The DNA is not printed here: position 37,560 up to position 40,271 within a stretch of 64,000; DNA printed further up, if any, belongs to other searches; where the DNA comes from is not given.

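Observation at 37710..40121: Intact P1B ATPase with hemerythrin tail and no N-terminal metal-binding domain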

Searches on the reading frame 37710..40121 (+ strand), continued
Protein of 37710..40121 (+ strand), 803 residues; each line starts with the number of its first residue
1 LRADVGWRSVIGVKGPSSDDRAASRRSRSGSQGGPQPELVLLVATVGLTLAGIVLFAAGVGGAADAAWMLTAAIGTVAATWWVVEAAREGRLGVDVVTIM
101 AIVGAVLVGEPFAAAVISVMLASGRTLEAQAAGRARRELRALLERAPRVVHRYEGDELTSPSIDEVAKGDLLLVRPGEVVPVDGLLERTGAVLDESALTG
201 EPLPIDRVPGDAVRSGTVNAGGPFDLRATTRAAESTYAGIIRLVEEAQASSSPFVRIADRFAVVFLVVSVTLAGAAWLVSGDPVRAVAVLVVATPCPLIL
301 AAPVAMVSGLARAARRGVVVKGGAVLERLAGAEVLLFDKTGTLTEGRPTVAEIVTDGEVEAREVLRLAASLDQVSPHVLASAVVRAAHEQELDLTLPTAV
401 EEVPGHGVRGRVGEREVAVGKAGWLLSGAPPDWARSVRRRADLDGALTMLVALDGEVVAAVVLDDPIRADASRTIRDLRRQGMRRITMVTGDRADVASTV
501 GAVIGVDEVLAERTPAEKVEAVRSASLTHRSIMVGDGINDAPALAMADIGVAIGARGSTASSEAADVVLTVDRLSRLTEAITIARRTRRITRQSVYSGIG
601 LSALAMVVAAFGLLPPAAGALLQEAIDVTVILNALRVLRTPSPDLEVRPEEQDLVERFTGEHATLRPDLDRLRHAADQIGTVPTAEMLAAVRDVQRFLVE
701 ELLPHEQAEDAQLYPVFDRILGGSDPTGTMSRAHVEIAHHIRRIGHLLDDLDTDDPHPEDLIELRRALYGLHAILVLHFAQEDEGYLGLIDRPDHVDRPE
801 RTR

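Call 58: get_annotated_region(hit=H20, flank=6000)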
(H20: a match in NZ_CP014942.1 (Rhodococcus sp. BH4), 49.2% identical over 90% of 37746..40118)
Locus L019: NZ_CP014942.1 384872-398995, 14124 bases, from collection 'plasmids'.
description: Rhodococcus sp. BH4 plasmid unnamed
organism: Rhodococcus sp. BH4 (NCBI taxid 1807790)
taxonomy: Bacteria; Actinomycetota; Actinomycetes; Mycobacteriales; Nocardiaceae; Rhodococcus; Rhodococcus sp. BH4
host: -; source: cell culture,sludge of membrane bioreactor in a waste-water treatment plant; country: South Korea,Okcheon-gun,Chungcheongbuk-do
typing (MOB-suite, as given by PLSDB): non-mobilizable
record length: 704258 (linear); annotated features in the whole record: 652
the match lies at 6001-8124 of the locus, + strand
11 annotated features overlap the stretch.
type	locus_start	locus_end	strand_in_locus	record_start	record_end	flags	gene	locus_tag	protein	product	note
CDS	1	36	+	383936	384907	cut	-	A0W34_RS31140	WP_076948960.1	hypothetical protein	-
CDS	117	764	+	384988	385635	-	-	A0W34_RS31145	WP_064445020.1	response regulator transcription factor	GO:0000160 - phosphorelay signal transduction system [Evidence IEA]; GO:0006355 - regulation of DNA-templated ...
CDS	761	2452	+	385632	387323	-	-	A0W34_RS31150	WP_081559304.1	GAF domain-containing protein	-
CDS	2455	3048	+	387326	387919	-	-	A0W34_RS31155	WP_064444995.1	flavodoxin domain-containing protein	-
CDS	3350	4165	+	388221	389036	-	-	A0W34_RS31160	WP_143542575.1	hypothetical protein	-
CDS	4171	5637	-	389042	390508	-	-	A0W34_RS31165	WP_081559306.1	AAA family ATPase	-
CDS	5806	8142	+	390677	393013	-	-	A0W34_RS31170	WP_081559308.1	heavy metal translocating P-type ATPase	-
CDS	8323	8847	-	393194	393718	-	-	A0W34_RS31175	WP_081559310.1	hypothetical protein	-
CDS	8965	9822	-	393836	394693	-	-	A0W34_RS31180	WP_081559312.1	slipin family protein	-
CDS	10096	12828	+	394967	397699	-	-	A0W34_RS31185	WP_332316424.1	cation-transporting P-type ATPase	-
CDS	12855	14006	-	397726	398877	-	-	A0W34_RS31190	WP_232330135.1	serine hydrolase domain-containing protein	-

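Call 59: get_annotated_region(hit=H31, flank=6000)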
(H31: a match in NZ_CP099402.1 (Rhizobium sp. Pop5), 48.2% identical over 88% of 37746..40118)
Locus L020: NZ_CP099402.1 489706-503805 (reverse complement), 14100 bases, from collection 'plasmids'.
description: Rhizobium sp. Pop5 plasmid pRsp_Pop5_1, complete sequence
organism: Rhizobium sp. Pop5 (NCBI taxid 1223565)
taxonomy: Bacteria; Pseudomonadota; Alphaproteobacteria; Hyphomicrobiales; Rhizobiaceae; Rhizobium; Rhizobium sp. Pop5
host: -; source: Phaseolus vulgaris,Cell culture; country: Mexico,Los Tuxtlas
typing (MOB-suite, as given by PLSDB): non-mobilizable; replicon rep_cluster_473
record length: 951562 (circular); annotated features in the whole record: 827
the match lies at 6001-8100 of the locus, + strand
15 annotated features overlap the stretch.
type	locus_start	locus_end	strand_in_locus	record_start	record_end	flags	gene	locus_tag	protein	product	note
CDS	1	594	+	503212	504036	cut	-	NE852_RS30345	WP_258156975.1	universal stress protein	-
CDS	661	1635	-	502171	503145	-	-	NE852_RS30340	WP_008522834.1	ABC transporter transmembrane domain-containing protein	GO:0055085 - transmembrane transport [Evidence IEA]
CDS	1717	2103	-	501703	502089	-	-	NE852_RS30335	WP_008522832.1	hypothetical protein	-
CDS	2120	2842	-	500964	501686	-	-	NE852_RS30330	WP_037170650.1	CBS domain-containing protein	-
CDS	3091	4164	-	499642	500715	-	adhP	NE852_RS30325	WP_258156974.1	alcohol dehydrogenase AdhP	-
CDS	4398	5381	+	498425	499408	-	-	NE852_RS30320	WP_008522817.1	zinc-dependent alcohol dehydrogenase family protein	-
CDS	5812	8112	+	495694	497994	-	-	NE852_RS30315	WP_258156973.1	heavy metal translocating P-type ATPase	-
CDS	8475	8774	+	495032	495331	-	-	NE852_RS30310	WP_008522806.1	hypothetical protein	-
CDS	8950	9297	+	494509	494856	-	-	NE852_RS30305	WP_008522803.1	TraR/DksA family transcriptional regulator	-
CDS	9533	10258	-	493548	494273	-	-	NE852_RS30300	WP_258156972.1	response regulator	GO:0000160 - phosphorelay signal transduction system [Evidence IEA]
CDS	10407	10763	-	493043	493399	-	-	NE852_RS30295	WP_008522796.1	hypothetical protein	-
CDS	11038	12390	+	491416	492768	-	hemN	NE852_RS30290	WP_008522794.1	oxygen-independent coproporphyrinogen III oxidase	GO:0006779 - porphyrin-containing compound biosynthetic process [Evidence IEA]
CDS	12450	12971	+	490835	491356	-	-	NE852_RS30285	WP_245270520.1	hypothetical protein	-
CDS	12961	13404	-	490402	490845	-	-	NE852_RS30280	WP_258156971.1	pseudoazurin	-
CDS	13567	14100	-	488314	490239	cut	-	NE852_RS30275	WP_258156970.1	PAS domain-containing sensor histidine kinase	-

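Call 60: get_annotated_region(hit=H37, flank=6000)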
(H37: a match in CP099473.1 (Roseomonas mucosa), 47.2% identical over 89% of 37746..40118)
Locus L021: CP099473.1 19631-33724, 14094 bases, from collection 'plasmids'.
description: Roseomonas mucosa strain TT14 plasmid pTT14-2, complete sequence
organism: Roseomonas mucosa (NCBI taxid 207340)
taxonomy: Bacteria; Pseudomonadota; Alphaproteobacteria; Rhodospirillales; Acetobacteraceae; Roseomonas; Roseomonas mucosa
host: -; source: Human skin,single cell; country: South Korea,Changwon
typing (MOB-suite, as given by PLSDB): non-mobilizable
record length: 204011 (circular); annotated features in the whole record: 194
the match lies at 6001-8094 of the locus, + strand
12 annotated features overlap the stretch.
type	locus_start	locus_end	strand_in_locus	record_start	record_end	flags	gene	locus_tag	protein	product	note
CDS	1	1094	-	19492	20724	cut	-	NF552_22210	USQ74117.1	tyrosine-type recombinase/integrase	-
CDS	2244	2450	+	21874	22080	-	-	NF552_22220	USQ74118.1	hypothetical protein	-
CDS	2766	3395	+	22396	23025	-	-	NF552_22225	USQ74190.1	ParA family protein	-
CDS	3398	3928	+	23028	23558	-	-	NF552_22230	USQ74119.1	hypothetical protein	-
CDS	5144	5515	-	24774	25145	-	-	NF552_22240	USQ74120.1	signal transduction protein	-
CDS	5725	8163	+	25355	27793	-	-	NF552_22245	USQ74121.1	heavy metal translocating P-type ATPase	-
CDS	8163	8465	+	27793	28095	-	-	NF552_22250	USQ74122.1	hypothetical protein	-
CDS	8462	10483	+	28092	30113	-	-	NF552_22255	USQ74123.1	isoamylase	-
CDS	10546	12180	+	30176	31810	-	glgP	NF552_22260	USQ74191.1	alpha-glucan family phosphorylase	-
CDS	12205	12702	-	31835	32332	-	-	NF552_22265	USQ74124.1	cyclic nucleotide-binding domain-containing protein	-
CDS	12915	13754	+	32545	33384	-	-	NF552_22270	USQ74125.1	universal stress protein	-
CDS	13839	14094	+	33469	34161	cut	-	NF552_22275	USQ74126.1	CBS domain-containing protein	-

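Call 70: predict_structure(alignment_id=A4)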
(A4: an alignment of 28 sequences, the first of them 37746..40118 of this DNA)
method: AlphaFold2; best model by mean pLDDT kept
length: 791 residues; sequences in the alignment: 28
mean_pLDDT: 73.1   pTM: 0.54
mean pLDDT of the five models: 73.1, 68.4, 68.4, 66.9, 62.6
residues with pLDDT >= 90: 180; 70-90: 318; 50-70: 147; < 50: 146
segments of 3 or more residues with pLDDT < 50: 1-22, 130-146, 148-152, 155-157, 159-171, 180-191, 202-211, 216-242, 543-553, 628-632, 712-716, 780-791
pLDDT, mean of each block of 10 residues (from residue 1): 39 39 76 94 94 95 91 80 84 93 90 75 58 40 46 46 41 51 39 57 42 44 30 39 59 86 92 90 64 62 57 75 77 71 91 92 67 87 88 84 91 82 76 80 93 72 79 87 71 84 84 86 69 77 45 54 76 77 82 92 90 82 59 67 87 89 93 92 94 88 72 52 83 86 83 90 84 64 39 38
secondary structure, 60 per line:
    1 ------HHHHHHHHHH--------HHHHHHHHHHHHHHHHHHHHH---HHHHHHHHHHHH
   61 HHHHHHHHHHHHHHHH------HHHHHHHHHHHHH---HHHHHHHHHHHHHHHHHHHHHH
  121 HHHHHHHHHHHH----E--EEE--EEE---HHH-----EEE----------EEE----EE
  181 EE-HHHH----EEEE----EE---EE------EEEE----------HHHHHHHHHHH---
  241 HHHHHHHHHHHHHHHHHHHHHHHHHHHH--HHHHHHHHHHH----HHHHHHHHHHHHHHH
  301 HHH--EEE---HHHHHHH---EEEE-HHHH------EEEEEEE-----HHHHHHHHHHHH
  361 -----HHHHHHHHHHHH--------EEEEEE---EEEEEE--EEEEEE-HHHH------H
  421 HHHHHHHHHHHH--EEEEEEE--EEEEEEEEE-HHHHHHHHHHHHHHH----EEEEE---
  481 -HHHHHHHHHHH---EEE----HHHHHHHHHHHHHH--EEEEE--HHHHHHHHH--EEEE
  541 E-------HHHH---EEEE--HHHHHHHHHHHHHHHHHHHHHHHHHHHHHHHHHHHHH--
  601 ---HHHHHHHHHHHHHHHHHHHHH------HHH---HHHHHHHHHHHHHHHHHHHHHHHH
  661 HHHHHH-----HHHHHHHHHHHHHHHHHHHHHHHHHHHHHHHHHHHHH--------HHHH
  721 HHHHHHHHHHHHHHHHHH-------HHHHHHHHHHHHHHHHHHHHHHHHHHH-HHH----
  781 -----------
elements in order (helices of 4 or more, strands of 3 or more residues): H7-16 H25-45 H49-76 H83-95 H99-132 E140-142 E145-147 E159-161 E172-174 E179-182 H184-187 E192-195 E213-216 H227-237 H241-268 H271-281 H286-303 E306-308 H312-318 E322-325 H327-330 E337-343 H349-360 H366-377 E386-391 E395-400 E403-408 H410-413 H420-432 E435-441 E444-452 H454-468 E473-477 H482-492 E496-498 H503-516 E519-523 H526-534 E537-541 H549-552 E556-559 H562-598 H604-624 H637-666 H672-708 H717-738 H746-772

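Call 73: fold_search(model_id=the predicted structure, library=pdb)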
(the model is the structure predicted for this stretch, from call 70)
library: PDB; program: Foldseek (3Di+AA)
matches with E <= 10: 680; with E <= 0.001: 298
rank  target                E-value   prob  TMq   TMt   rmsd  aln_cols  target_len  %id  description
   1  4bbj                  2.1e-40  1.00  0.49  0.57   9.5       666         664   32  Copper-transporting PIB-ATPase in complex with beryllium fluoride representing the E2P state (released 2013-12-11)
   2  4umw                  1.3e-39  1.00  0.47  0.59  10.4       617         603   30  CRYSTAL STRUCTURE OF A ZINC-TRANSPORTING PIB-TYPE ATPASE IN E2.PI STATE (released 2014-08-13)
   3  7qbz                  3.4e-39  1.00  0.46  0.55  11.2       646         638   31  Crystal structure Cadmium translocating P-type ATPase (released 2022-03-23)
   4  4umv                  6.9e-38  1.00  0.45  0.55  10.4       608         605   31  CRYSTAL STRUCTURE OF A ZINC-TRANSPORTING PIB-TYPE ATPASE IN THE E2P STATE (released 2014-08-13)
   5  3rfu_A                3.0e-36  1.00  0.46  0.53  10.5       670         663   32  Crystal structure of a copper-transporting PIB-type ATPase (released 2011-06-29)
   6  7r0g_A                1.1e-34  1.00  0.51  0.60  10.4       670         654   28  STRUCTURAL BASIS OF ION UPTAKE IN COPPER-TRANSPORTING P1B-TYPE ATPASES (released 2022-09-14)
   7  7r0g_B                1.3e-34  1.00  0.53  0.62  10.0       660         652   29  STRUCTURAL BASIS OF ION UPTAKE IN COPPER-TRANSPORTING P1B-TYPE ATPASES (released 2022-09-14)
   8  7si6                  2.4e-33  1.00  0.44  0.41  11.3       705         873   25  Structure of ATP7B in state 1 (released 2022-03-16)
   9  7si7                  8.5e-33  1.00  0.43  0.46  11.6       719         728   25  Structure of ATP7B in state 2 (released 2022-03-16)
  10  7si3                  5.2e-32  1.00  0.44  0.40  11.5       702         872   24  Consensus structure of ATP7B (released 2022-03-16)
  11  7xun                  1.3e-30  1.00  0.52  0.55  10.4       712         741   25  Structure of ATP7B C983S/C985S/D1027A mutant (released 2023-04-26)
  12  8q73                  1.5e-30  1.00  0.54  0.55   9.7       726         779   26  Copper-transporting ATPase HMA4 in E1 state apo (released 2024-06-26)
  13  7xuk                  5.0e-30  1.00  0.52  0.51  10.4       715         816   25  Structure of ATP7B C983S/C985S/D1027A mutant in presence of ATOX1 (released 2023-04-26)
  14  9oc4_B                1.7e-28  1.00  0.39  0.44  13.0       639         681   23  High-resolution cryo-EM structure of KdpFABC in the E1P-ADP state in lipid nanodisc (released 2025-05-21)
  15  7bgy_B                2.7e-28  1.00  0.33  0.37  14.6       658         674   22  Cryo-EM Structure of KdpFABC in E2Pi state with MgF4 (released 2021-01-27)
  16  3j09_A                3.0e-28  1.00  0.41  0.45   9.7       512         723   33  High resolution helical reconstruction of the bacterial p-type ATPase copper transporter CopA (released 2011-08-24)
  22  3j08_A                3.3e-27  1.00  0.38  0.44  11.0       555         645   31  High resolution helical reconstruction of the bacterial p-type ATPase copper transporter CopA (released 2011-08-24)
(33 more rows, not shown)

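Call 84: find_encoding_contigs(protein=P0010, flank=6000, max_places=2)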
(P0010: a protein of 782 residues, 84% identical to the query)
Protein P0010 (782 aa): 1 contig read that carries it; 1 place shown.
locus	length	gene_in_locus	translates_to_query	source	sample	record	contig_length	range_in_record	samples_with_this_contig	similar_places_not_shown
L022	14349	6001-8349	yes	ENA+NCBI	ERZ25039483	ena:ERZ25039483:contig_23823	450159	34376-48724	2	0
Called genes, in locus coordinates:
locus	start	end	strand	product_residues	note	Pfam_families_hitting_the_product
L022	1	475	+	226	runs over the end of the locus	-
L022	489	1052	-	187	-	PF06559:DCD_N, PF22769:DCD, PF22569:DCD_C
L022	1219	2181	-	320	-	PF04018:VCA0040-like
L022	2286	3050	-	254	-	PF09335:VTT_dom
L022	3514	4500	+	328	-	PF01814:Hemerythrin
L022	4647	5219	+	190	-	PF11716:MDMPI_N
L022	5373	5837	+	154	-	PF14376:Haem_bd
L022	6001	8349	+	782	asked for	PF00122:E1-E2_ATPase, PF00702:Hydrolase, PF01814:Hemerythrin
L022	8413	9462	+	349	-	PF00248:Aldo_ket_red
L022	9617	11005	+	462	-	PF01565:FAD_binding_4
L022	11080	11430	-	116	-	-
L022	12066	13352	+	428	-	PF02720:DUF222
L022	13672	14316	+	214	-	PF13671:AAA_33 (weak)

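Call 85: find_encoding_contigs(protein=P0056, flank=6000, max_places=2)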
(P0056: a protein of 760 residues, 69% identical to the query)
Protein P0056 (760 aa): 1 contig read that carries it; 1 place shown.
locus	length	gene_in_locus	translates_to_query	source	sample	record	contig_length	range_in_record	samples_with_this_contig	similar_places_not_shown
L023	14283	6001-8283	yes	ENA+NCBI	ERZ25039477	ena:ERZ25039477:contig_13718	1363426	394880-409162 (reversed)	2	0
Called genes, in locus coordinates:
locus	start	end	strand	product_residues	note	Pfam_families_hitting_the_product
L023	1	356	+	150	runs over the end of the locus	PF01575:MaoC_dehydratas (weak)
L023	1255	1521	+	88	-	PF22691:Thiolase_C_1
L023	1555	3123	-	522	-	PF00884:Sulfatase, PF01663:Phosphodiest (faint), PF16347:SGSH_C (weak)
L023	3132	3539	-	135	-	PF10604:Polyketide_cyc2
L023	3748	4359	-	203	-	-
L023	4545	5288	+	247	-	PF00106:adh_short, PF13561:adh_short_C2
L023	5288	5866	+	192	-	-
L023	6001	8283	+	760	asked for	PF00122:E1-E2_ATPase, PF00702:Hydrolase, PF01814:Hemerythrin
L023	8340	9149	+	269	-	PF01569:PAP2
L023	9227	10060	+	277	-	PF01522:Polysacc_deac_1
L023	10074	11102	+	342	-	PF00535:Glycos_transf_2, PF13641:Glyco_tranf_2_3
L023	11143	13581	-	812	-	PF05345:He_PIG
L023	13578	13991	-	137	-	-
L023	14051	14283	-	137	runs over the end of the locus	-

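Call 86: find_encoding_contigs(protein=P0069, flank=6000, max_places=2)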
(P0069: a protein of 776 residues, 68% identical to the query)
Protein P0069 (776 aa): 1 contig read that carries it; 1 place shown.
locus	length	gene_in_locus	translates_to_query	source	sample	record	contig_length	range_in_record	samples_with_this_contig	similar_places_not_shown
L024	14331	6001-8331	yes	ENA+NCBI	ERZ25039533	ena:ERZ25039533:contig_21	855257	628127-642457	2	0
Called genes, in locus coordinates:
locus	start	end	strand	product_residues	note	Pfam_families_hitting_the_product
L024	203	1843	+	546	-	PF02424:ApbE, PF01794:Ferric_reduct (faint)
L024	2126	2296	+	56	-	-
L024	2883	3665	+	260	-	PF00005:ABC_tran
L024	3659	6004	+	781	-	PF02687:FtsX, PF12704:MacB_PCD (weak), PF02687:FtsX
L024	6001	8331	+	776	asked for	PF00122:E1-E2_ATPase, PF00702:Hydrolase, PF01814:Hemerythrin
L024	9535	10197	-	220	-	PF20334:DUF6629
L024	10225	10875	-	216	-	PF02518:HATPase_c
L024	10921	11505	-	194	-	PF00989:PAS, PF08448:PAS_4, PF13188:PAS_8 (weak), PF24820:Diguanyl_cycl_sensor, PF13426:PAS_9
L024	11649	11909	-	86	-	PF01738:DLH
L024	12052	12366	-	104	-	PF01738:DLH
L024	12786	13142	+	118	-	-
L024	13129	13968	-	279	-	-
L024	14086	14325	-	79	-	-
